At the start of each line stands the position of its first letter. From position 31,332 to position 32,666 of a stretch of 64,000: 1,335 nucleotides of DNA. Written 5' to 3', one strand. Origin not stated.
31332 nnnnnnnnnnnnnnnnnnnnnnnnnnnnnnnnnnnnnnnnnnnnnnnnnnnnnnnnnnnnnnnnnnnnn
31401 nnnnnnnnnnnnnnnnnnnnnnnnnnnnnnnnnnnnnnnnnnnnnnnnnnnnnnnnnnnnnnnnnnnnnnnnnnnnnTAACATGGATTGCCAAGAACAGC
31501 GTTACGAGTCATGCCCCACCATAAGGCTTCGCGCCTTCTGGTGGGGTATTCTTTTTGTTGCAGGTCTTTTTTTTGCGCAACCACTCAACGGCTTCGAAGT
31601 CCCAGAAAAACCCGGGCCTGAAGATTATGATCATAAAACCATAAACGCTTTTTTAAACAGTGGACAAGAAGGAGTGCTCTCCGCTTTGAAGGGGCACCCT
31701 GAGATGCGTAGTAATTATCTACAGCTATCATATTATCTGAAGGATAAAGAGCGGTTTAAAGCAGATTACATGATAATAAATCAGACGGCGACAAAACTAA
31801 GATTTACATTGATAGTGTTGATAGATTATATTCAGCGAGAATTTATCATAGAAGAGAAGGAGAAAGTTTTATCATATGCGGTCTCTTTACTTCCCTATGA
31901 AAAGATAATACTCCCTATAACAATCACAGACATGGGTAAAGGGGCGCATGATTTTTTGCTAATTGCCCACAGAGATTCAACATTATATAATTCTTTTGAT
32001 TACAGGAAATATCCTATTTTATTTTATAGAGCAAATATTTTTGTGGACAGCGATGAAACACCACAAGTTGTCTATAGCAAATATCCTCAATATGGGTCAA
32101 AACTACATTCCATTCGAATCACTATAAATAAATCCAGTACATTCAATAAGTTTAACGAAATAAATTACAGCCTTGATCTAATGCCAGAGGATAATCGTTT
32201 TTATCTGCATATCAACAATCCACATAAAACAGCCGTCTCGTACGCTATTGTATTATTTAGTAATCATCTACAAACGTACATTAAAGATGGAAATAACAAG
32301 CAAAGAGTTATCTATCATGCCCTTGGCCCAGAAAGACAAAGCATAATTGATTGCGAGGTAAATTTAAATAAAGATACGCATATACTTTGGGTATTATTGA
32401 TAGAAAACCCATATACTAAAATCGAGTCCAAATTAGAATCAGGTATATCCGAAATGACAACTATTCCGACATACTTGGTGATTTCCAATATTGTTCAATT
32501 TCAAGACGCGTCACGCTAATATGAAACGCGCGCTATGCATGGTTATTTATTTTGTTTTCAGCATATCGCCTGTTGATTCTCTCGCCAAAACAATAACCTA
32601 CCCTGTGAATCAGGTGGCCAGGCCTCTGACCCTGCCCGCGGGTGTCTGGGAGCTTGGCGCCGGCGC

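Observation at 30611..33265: AT-rich three-gene island encoding only envelope proteins of unknown family, inserted between a pfkB-family sugar kinase gene and ahbB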

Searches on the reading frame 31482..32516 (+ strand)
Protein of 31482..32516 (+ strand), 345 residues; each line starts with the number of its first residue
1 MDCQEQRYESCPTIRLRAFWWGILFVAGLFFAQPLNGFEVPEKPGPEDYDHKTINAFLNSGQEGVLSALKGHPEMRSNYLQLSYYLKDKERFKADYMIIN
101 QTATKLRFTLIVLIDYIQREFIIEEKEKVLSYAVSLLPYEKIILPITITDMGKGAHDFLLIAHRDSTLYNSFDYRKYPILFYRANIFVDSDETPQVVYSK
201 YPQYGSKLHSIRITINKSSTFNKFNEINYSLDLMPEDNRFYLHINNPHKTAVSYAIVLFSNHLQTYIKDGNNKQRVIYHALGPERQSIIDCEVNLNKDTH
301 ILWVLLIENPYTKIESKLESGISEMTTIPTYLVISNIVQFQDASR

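Call 5: search_protein_families(library=pfam, proteins=[window:31482-32516:+], max_evalue=1)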
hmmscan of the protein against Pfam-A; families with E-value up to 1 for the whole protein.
window:31482-32516:+ (345 aa): 1 family
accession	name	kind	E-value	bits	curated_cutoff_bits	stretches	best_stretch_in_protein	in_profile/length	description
PF06764.17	DUF1223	-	0.11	12.9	30.7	1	193-280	72-162/202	Protein of unknown function (DUF1223)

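Call 6: search_protein_families(library=ncbifam, proteins=[window:31482-32516:+], max_evalue=1)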
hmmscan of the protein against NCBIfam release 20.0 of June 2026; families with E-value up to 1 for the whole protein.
window:31482-32516:+ (345 aa): 0 families

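Call 7: find_encoding_contigs(protein=window:31482-32516:+, flank=10000, max_places=10)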
Protein window:31482-32516:+ (345 aa): no gene with exactly this product is on record in the collection.

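Call 9: find_homologous_proteins(query=window:31482-32516:+, max_evalue=0.01)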
Query window:31482-32516:+ (345 aa): 1 proteins with E <= 0.01 among 960 candidates.
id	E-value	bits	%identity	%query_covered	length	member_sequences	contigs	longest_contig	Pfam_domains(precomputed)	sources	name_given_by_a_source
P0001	1.6e-178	611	100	80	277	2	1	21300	-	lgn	-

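Call 21: find_homologous_proteins(query=A1, max_evalue=0.01)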
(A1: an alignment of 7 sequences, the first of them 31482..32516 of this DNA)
Query A1 (7 sequences) (345 aa, profile of the alignment): 10 proteins with E <= 0.01 among 3249 candidates.
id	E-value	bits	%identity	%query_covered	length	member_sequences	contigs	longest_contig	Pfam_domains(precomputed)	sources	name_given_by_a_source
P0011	6.1e-170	583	40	96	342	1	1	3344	-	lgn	-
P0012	1.1e-168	579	39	93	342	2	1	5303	-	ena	-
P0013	8.1e-165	566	39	95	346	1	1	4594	-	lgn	-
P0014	3.2e-159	548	38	93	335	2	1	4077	-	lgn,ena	-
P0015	1.0e-133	464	31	92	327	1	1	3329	-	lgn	-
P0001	4.4e-116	406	100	80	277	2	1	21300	-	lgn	-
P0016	2.8e-94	334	33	92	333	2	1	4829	-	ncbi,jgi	-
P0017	2.5e-93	331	34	90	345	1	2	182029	-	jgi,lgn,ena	-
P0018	3.1e-75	271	36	67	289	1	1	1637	-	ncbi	-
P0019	2.4e-74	268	32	88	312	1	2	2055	-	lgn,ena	-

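Call 22: find_encoding_contigs(protein=P0017, flank=10000, max_places=4)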
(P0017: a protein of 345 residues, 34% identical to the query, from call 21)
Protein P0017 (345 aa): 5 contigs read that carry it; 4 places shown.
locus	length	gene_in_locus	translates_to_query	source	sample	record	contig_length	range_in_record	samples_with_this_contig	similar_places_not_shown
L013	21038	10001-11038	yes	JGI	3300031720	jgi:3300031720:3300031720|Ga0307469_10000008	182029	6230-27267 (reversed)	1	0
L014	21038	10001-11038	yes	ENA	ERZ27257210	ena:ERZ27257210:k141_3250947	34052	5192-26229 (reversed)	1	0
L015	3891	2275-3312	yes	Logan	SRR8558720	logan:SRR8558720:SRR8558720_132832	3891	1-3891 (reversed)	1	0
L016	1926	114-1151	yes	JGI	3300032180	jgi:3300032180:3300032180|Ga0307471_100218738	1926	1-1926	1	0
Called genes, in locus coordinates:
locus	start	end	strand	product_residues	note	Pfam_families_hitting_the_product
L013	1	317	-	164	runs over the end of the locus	PF12802:MarR_2, PF01047:MarR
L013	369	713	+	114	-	PF00581:Rhodanese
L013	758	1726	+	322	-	PF03401:TctC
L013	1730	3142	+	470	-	PF01425:Amidase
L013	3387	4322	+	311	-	PF07452:CHRD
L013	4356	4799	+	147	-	-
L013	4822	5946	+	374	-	-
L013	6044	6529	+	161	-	-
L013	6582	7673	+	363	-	PF07452:CHRD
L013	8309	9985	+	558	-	-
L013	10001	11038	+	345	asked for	-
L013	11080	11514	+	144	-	-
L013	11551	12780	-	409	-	PF00903:Glyoxalase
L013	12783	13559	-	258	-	PF00596:Aldolase_II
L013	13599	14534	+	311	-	PF03401:TctC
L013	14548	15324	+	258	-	PF00378:ECH_1, PF16113:ECH_2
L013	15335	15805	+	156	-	-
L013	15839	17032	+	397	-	PF07690:MFS_1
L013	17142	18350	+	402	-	PF00890:FAD_binding_2 (faint), PF01266:DAO (faint), PF01494:FAD_binding_3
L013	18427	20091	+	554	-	PF00501:AMP-binding, PF13193:AMP-binding_C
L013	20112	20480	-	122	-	PF00072:Response_reg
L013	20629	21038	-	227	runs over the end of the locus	PF04752:ChaC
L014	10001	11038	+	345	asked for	-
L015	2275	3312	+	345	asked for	-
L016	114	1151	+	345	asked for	-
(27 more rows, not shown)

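Call 23: find_encoding_contigs(protein=P0016, flank=6000, max_places=4)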
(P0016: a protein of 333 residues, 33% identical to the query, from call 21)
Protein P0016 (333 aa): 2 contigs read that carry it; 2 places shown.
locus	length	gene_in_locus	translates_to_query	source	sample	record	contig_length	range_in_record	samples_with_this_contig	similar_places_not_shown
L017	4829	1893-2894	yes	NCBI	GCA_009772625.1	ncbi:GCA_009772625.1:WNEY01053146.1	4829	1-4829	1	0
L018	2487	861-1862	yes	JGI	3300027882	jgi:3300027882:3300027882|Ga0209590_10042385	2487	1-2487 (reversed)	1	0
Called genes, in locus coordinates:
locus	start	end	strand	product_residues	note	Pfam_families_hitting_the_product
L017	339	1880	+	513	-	-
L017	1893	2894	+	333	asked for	-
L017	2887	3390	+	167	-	-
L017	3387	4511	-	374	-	PF00903:Glyoxalase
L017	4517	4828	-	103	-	?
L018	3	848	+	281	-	?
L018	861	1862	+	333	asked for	-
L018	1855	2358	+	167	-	-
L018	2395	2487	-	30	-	?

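Call 30: find_related_loci(query=A3, collection=genome_contigs, flank=8000)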
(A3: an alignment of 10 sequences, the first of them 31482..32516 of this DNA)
Query A3 (345 aa) in genome_contigs; peptide patterns used: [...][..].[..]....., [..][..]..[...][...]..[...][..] (x = any residue, [..] = any of these).
77 stretches matched a pattern, but none encodes a relative of the query by tblastn (E <= 1e-3).
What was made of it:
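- Tried and rejected: The host genome itself is not in that collection either (call 30).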

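Call 35: predict_structure(alignment_id=A3)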
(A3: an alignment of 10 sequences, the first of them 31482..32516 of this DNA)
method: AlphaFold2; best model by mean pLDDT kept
length: 345 residues; sequences in the alignment: 10
mean_pLDDT: 73.7   pTM: 0.74
mean pLDDT of the five models: 73.7, 73.6, 72.7, 70.4, 69.4
residues with pLDDT >= 90: 87; 70-90: 138; 50-70: 44; < 50: 76
segments of 3 or more residues with pLDDT < 50: 1-22, 27-52, 71-79, 170-172, 316-318, 320-327, 343-345
pLDDT, mean of each block of 10 residues (from residue 1): 36 42 47 39 39 63 74 42 80 87 88 94 89 92 89 89 71 60 84 85 91 89 70 64 93 93 87 89 94 83 89 55 49 82 53
secondary structure, 60 per line:
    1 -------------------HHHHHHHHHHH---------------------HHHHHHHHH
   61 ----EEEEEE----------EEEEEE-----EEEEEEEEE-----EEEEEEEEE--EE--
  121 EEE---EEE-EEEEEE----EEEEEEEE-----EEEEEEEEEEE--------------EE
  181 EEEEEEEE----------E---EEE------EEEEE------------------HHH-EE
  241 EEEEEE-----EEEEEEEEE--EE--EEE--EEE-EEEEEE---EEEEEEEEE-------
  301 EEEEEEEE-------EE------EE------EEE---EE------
elements in order: H20-30 H52-60 E65-70 E81-86 E92-100 E106-114 E121-123 E127-129 E131-136 E141-148 E154-164 E179-188 E203-205 E212-216 E239-246 E252-260 E267-269 E272-274 E276-281 E285-293 E301-308 E332-334
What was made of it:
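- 31482..32519 (+): g2, a 345-aa exported partner. Layout: N-terminal hydrophobic segment (signal peptide or signal anchor, aa ~17-32); conserved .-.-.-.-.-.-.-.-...FDY motif and helix (aa 38-60); two tandem beta-sandwich domains (aa ~65-190 and ~200-310). AF2 model with pLDDT 73.7 and pTM 0.74 (call 35).
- On WxL/WxLIP (Csc) cluster: The hydrophobic segment is N-terminal (call 35).
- Two beta-sandwiches (call 35).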

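Call 41: search_solved_structures(query=A3, max_evalue=10, show_alignments=2)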
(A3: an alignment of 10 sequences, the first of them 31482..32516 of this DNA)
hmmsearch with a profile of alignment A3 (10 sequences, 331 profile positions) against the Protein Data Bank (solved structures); distinct sequences matched with E-value up to 10: 1.
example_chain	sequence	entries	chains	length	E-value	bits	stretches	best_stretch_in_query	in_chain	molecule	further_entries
2qgu_A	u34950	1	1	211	1.1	11.5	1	50-83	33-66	Probable signal peptide protein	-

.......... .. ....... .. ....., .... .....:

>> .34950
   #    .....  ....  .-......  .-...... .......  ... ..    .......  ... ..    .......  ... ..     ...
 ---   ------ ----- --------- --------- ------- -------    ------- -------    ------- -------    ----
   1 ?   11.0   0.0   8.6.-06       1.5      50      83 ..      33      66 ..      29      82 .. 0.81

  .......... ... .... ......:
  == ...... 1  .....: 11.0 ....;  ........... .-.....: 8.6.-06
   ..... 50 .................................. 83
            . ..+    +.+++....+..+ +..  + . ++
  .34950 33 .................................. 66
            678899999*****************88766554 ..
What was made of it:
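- On WxL/WxLIP (Csc) cluster: The g2 profile does not find 9i1y or 9i25 by sequence (call 41).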

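Call 44: search_protein_families(library=pfam, proteins=[L013:8309-9982:+, L013:11035-11511:+, L017:339-1877:+], max_evalue=1)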
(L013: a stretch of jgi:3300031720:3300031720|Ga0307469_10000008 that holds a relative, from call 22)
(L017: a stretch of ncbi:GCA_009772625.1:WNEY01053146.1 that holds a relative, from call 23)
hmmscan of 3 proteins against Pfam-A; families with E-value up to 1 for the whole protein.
L013:8309-9982:+ (558 aa): 1 family
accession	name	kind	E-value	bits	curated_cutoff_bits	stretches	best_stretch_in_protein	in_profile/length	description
PF09707.15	Cas_Cas2CT1978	-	0.69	10.5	24.7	0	261-280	50-69/86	CRISPR-associated protein (Cas_Cas2CT1978)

L013:11035-11511:+ (159 aa): 1 family
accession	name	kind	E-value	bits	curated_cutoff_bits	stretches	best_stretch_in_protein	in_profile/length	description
PF04955.18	HupE_UreJ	-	0.032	14.2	23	1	5-107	60-162/179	HupE / UreJ protein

L017:339-1877:+ (513 aa): 2 families
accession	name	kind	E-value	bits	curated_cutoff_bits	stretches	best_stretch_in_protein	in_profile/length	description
PF16131.11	Torus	-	0.0045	18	29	0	77-95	20-38/109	Torus domain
PF00847.26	AP2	-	0.86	10.4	33.3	0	27-44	4-19/54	AP2 domain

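Call 55: find_related_loci(query=A3, collection=metagenome_contigs, flank=8000)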
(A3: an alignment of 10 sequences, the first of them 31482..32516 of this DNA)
Query A3 (345 aa) in metagenome_contigs; peptide patterns used: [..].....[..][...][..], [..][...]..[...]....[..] (x = any residue, [..] = any of these).
194 stretches matched a pattern; 9 encode a relative of the query (tblastn E <= 1e-3); 9 distinct loci.
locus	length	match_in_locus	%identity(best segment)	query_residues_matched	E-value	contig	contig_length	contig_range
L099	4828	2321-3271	38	22-341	2e-65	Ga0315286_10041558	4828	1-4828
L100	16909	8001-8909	34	31-341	9e-53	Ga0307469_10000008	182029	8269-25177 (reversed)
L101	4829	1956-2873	33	24-338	9e-49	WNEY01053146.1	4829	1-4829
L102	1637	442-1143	36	19-248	9e-47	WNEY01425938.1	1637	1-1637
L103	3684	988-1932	33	23-336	8e-44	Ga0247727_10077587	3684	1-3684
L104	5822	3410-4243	27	48-338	3e-30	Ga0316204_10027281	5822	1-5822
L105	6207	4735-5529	25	49-322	2e-25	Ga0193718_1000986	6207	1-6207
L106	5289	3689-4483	25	49-322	2e-25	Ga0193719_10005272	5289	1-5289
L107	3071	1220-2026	26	42-317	4e-24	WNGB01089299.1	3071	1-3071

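Call 58: search_protein_families(library=phrogs, proteins=[window:31482-32516:+], max_evalue=1)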
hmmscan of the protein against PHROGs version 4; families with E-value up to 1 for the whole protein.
window:31482-32516:+ (345 aa): 1 family
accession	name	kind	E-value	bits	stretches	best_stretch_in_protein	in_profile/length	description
phrog_23690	-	unknown function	0.092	13.4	1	248-286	82-120/209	-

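Call 59: search_protein_families(library=padloc, proteins=[window:31482-32516:+], max_evalue=1)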
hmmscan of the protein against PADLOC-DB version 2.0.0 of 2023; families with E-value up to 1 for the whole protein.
window:31482-32516:+ (345 aa): 0 families

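Call 71: fold_search(model_id=the predicted structure, library=pdb)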
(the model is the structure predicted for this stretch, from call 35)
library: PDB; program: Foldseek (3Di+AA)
matches with E <= 10: 1981; with E <= 0.001: 254
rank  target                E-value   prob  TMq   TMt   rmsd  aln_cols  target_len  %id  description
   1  8jmw_A                2.9e-08  1.00  0.24  0.16  17.6       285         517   11  Fibril form of serine peptidase Vpr (released 2023-12-06)
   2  7ptb                  5.0e-08  1.00  0.23  0.25  22.0       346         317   11  Crystal structure of the SPD-2 domain of human CEP192 (released 2022-04-06)
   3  9fh8_A                1.0e-07  1.00  0.25  0.30  19.3       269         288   12  Crystal structure of the SPD-2 domain of Apis dorsata CEP192 (released 2025-03-26)
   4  7akk_E                1.2e-07  1.00  0.24  0.17  21.2       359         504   13  Structure of a complement factor-receptor complex (released 2022-04-13)
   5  4kkp_A                2.1e-07  1.00  0.21  0.29  12.9       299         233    9  Crystal structure of Vibrio cholerae RbmA (crystal form 2) (released 2013-05-22)
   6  4kkp_B                2.2e-07  1.00  0.21  0.29  12.8       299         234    9  Crystal structure of Vibrio cholerae RbmA (crystal form 2) (released 2013-05-22)
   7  9i25_C                2.3e-07  1.00  0.26  0.35  14.9       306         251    8  WxLIP from Enterococcus faecium locus A bound to long WxL (released 2026-01-28)
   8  8oxw_A                2.4e-07  1.00  0.23  0.12  20.8       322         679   11  Transglutaminase 3 in complex with DH patient-derived Fab DH63-B02 (released 2023-10-18)
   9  8oxy_A                2.4e-07  1.00  0.22  0.12  20.0       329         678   11  Transglutaminase 3 without calcium in complex with DH patient-derived Fab DH63-B02 (released 2023-10-18)
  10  9ijj_C                2.4e-07  1.00  0.22  0.09  20.5       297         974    9  In situ structure of the central apparatus in mouse sperm axoneme. (released 2025-06-04)
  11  4kkq_A                2.4e-07  1.00  0.21  0.28  12.9       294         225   10  Crystal structure of Vibrio cholerae RbmA (crystal form 1) (released 2013-05-22)
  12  4be5_A                2.6e-07  1.00  0.22  0.30  13.3       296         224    9  V. cholera biofilm scaffolding protein RbmA (released 2013-12-18)
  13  9sv8_C                3.0e-07  1.00  0.24  0.24  20.6       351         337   12  Herpes simplex virus 2 delta28-73 glycoprotein C ectodomain in complex with C3b (released 2025-12-10)
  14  1l9n_A                3.2e-07  1.00  0.23  0.12  19.4       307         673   10  Three-dimensional structure of the human transglutaminase 3 enzyme: binding of calcium ions change structure for activ (released 2002-05-29)
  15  9fh8_H                3.4e-07  1.00  0.24  0.28  19.3       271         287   12  Crystal structure of the SPD-2 domain of Apis dorsata CEP192 (released 2025-03-26)
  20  9i1y_A                3.7e-07  1.00  0.25  0.31  14.8       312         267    9  WxLIP from Enterococcus faecium (released 2026-01-28)
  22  9i1y_B                5.4e-07  1.00  0.24  0.30  15.2       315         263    8  WxLIP from Enterococcus faecium (released 2026-01-28)
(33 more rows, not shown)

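Call 75: search_dna_similar(query=window:31482-32516:+, collection=plasmids, mode=protein, max_evalue=0.001)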
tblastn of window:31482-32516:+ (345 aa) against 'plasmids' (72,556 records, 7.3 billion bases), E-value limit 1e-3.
No match.

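Call 85: fold_search(model_id=the predicted structure, library=viral)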
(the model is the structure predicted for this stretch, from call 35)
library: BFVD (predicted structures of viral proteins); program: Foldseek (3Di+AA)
matches with E <= 10: 1103; with E <= 0.001: 73
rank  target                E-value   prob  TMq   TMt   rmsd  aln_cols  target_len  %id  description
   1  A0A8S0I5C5            5.7e-08  1.00  0.26  0.20  26.8       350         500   11  (no name in the UniProt tables at hand)
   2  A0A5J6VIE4            3.8e-07  1.00  0.26  0.10  28.8       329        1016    9  Uncharacterized protein [Megaviridae environmental sample]
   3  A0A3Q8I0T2            1.1e-06  1.00  0.24  0.30  29.3       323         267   10  (no name in the UniProt tables at hand)
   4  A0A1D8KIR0            1.5e-06  1.00  0.22  0.10  18.7       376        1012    9  Baseplate hub + tail lysozyme [Synechococcus phage S-CAM3]
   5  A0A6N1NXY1            1.9e-06  1.00  0.22  0.09  23.5       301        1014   12  DUF11 domain-containing protein [Tupanvirus soda lake]
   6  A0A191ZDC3            4.4e-06  1.00  0.23  0.31  24.9       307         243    7  Putative coagulation factor 5/8 domain-containing protein [Erwinia phage vB_EamP_Gutmeister]
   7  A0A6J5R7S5            4.4e-06  1.00  0.22  0.12  25.7       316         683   12  Peptidase S8/S53 domain containing protein [uncultured Caudovirales phage]
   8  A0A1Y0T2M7            5.5e-06  1.00  0.23  0.10  21.0       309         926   10  Glycoside hydrolase family 5 domain-containing protein [Pseudomonas phage Skulduggery]
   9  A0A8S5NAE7            8.8e-06  1.00  0.21  0.17  23.7       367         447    9  Uncharacterized protein (Fragment) [Siphoviridae sp. ctu3K14]
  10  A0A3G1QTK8            1.0e-05  1.00  0.23  0.12  18.0       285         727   10  Putative cellulase or glycoside hydrolase [Erwinia phage phiEaP8]
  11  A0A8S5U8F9            1.4e-05  0.98  0.19  0.17  27.6       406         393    9  Clumping factor [Siphoviridae sp. ct9j27]
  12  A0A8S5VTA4            2.3e-05  0.99  0.21  0.10  19.6       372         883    9  (no name in the UniProt tables at hand)
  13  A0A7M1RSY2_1          2.7e-05  1.00  0.21  0.07  22.0       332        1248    8  Spore coat protein-like protein [uncultured phage cr124_1]
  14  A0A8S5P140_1          3.3e-05  0.99  0.19  0.07  21.0       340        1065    7  Spore coat protein H kinase fold, TRANSFERASE [Myoviridae sp. ctrCp2]
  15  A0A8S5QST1            3.5e-05  1.00  0.20  0.14  21.5       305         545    8  Uncharacterized protein [Podoviridae sp. ctKS020]
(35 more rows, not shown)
